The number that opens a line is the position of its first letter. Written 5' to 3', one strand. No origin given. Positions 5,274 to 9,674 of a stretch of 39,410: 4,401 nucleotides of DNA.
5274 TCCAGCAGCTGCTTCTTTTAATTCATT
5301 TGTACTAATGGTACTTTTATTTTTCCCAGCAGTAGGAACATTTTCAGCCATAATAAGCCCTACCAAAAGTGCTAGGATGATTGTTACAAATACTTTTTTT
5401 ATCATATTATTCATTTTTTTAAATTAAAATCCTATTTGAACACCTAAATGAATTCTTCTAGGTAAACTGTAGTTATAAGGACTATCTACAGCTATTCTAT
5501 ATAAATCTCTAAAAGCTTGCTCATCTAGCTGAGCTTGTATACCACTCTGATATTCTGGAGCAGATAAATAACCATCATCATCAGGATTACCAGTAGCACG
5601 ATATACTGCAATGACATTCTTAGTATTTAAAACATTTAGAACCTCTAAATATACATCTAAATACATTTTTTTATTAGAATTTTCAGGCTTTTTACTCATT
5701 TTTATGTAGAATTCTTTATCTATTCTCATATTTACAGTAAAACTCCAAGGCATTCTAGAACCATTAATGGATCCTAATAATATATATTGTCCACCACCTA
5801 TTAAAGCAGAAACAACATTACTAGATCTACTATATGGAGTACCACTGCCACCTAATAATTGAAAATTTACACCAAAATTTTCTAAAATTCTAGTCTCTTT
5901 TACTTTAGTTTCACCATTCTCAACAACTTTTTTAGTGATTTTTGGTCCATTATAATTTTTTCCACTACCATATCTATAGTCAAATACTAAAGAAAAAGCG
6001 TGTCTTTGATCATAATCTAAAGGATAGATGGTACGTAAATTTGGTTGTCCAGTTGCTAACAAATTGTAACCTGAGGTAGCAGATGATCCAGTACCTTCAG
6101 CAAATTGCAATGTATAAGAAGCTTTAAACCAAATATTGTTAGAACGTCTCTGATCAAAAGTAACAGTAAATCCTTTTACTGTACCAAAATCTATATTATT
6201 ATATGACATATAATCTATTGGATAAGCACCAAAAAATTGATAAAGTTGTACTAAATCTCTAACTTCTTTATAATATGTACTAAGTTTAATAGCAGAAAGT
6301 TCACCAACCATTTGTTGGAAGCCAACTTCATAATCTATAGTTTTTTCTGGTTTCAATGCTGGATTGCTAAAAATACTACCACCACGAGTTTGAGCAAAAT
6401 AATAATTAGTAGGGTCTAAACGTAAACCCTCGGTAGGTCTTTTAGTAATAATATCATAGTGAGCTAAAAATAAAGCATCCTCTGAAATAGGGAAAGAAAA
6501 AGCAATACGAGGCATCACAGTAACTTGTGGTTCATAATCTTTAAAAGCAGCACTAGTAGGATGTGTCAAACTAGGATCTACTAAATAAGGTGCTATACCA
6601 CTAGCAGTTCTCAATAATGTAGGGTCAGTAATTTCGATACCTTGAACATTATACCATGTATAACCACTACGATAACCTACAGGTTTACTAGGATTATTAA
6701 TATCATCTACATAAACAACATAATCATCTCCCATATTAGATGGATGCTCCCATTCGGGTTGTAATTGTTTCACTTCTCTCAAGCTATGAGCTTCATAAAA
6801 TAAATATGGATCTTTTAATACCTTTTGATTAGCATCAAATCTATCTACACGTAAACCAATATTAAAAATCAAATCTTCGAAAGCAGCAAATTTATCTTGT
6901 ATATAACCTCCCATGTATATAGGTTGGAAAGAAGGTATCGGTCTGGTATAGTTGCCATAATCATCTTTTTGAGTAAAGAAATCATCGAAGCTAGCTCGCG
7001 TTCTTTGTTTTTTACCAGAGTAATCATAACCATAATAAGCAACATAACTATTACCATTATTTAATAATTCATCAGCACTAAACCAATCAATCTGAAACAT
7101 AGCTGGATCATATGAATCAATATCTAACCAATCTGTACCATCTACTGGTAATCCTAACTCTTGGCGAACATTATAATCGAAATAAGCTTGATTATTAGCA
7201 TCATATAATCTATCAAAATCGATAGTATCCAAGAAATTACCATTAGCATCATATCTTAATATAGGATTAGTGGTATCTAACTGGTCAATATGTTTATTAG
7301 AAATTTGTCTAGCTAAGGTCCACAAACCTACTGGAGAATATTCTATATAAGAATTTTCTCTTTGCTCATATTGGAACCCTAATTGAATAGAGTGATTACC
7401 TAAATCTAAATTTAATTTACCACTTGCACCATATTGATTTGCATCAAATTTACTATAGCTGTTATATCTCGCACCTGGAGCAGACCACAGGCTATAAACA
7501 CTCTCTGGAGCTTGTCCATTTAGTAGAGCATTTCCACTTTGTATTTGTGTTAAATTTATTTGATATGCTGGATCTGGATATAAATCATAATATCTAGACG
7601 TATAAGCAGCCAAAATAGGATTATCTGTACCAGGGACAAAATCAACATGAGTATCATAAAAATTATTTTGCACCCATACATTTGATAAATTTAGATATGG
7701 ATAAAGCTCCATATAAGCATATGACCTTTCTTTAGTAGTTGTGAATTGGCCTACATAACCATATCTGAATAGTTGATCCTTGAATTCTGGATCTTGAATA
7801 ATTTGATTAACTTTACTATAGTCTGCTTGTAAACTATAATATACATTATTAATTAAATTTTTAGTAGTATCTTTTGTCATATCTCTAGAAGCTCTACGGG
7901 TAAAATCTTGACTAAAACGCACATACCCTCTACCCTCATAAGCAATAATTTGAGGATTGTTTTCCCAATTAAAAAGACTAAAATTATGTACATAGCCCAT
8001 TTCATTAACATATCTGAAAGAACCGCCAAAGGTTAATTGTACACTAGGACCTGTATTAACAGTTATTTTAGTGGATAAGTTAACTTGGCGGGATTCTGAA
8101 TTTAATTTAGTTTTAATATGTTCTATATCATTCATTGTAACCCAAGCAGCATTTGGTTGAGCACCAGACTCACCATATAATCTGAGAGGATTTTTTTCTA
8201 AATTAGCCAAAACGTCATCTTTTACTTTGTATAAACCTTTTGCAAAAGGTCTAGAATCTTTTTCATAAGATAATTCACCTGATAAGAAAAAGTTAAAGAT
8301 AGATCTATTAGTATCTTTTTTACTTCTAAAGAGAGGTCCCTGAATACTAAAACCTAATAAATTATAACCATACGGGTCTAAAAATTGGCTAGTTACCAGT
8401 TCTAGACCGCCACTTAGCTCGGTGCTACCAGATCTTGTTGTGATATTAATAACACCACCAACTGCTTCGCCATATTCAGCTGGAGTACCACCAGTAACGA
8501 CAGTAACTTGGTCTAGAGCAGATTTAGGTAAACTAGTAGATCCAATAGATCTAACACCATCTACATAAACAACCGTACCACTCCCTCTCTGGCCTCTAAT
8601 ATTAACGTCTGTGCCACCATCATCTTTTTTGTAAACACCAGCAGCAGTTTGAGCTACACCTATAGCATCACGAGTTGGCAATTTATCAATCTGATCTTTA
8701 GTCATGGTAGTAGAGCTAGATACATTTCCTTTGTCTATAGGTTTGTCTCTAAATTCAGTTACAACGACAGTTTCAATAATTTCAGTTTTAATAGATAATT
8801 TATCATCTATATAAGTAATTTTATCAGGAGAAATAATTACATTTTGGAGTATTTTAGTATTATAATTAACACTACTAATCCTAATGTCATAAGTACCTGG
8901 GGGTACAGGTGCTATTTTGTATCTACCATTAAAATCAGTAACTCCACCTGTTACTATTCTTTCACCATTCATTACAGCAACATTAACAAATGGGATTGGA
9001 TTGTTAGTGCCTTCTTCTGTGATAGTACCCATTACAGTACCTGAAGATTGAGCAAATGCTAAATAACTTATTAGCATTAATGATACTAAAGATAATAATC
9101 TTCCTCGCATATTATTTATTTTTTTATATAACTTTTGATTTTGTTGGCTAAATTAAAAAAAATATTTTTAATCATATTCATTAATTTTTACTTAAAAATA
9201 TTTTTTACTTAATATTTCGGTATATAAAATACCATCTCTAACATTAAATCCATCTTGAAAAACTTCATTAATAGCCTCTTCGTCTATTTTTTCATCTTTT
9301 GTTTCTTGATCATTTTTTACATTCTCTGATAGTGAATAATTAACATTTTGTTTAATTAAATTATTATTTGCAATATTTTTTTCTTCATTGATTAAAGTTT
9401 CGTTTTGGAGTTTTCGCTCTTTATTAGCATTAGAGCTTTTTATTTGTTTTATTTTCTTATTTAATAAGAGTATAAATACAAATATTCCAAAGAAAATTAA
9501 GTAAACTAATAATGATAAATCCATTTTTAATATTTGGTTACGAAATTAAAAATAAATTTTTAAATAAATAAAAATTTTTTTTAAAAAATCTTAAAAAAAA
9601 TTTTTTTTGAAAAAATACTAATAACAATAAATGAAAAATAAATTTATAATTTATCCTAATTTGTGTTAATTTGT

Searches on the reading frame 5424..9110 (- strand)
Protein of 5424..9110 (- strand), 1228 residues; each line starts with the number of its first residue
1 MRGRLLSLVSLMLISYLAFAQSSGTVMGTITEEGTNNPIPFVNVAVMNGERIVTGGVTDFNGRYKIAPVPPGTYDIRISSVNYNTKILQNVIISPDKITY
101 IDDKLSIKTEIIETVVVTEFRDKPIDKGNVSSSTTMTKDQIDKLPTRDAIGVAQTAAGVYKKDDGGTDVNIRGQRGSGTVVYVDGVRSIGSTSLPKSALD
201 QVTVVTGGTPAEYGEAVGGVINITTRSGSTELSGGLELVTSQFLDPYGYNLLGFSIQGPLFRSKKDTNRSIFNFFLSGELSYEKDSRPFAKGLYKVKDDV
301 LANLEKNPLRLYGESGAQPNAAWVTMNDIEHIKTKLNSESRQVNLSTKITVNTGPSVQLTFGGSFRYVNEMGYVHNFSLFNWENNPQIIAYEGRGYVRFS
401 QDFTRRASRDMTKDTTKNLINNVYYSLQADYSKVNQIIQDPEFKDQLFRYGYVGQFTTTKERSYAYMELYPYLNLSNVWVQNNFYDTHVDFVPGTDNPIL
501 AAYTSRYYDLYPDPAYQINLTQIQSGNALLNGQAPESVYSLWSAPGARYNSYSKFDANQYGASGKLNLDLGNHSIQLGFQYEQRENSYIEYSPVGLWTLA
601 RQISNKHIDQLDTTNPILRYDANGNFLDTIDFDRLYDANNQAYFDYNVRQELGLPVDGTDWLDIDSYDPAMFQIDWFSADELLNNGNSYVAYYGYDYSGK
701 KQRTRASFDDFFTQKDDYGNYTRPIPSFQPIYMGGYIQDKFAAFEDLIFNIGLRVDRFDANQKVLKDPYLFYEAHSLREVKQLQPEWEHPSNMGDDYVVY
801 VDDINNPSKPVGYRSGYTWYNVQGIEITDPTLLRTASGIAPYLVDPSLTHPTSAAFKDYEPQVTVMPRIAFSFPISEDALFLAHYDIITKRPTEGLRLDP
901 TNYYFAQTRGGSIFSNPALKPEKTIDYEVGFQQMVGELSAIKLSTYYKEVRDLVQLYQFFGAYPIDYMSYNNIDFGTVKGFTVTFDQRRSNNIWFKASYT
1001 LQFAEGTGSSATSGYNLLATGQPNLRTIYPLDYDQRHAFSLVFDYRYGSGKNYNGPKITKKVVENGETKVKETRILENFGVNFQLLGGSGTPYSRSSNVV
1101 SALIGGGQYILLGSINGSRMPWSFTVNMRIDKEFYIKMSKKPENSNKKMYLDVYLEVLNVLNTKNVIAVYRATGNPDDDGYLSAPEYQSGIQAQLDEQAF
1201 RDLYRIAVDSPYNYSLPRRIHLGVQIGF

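Call 8: search_protein_families(library=pfam, proteins=[window:5424-9110:-])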
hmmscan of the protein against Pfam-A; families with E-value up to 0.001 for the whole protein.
window:5424-9110:- (1228 aa): 4 families
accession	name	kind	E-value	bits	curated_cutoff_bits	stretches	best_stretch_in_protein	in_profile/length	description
PF13620.12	CarboxypepD_reg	-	2.7e-13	50.5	32.3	1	25-102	1-78/82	Carboxypeptidase regulatory-like domain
PF13715.12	CarbopepD_reg_2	-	5.2e-12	46.1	32.2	1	27-117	2-88/88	CarboxypepD_reg-like domain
PF07715.20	Plug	-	7.2e-12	46.2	23.9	1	131-220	7-107/107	TonB-dependent Receptor Plug Domain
PF00593.30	TonB_dep_Rec_b-barrel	-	5.4e-07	30.3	27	1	618-1055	63-396/436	TonB dependent receptor-like, beta-barrel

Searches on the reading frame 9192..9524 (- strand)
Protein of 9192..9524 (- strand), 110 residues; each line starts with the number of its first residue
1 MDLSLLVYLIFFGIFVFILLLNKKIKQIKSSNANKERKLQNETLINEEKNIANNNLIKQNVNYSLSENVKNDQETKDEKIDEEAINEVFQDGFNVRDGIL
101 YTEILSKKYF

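Call 57: search_protein_families(library=pfam, proteins=[window:9192-9524:-], max_evalue=0.0001)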
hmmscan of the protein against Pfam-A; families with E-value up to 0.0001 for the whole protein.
window:9192-9524:- (110 aa): 1 family
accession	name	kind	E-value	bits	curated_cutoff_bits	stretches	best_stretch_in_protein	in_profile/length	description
PF21976.1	SMIM43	-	3.9e-05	24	27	1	2-42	4-46/63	Small integral membrane protein 43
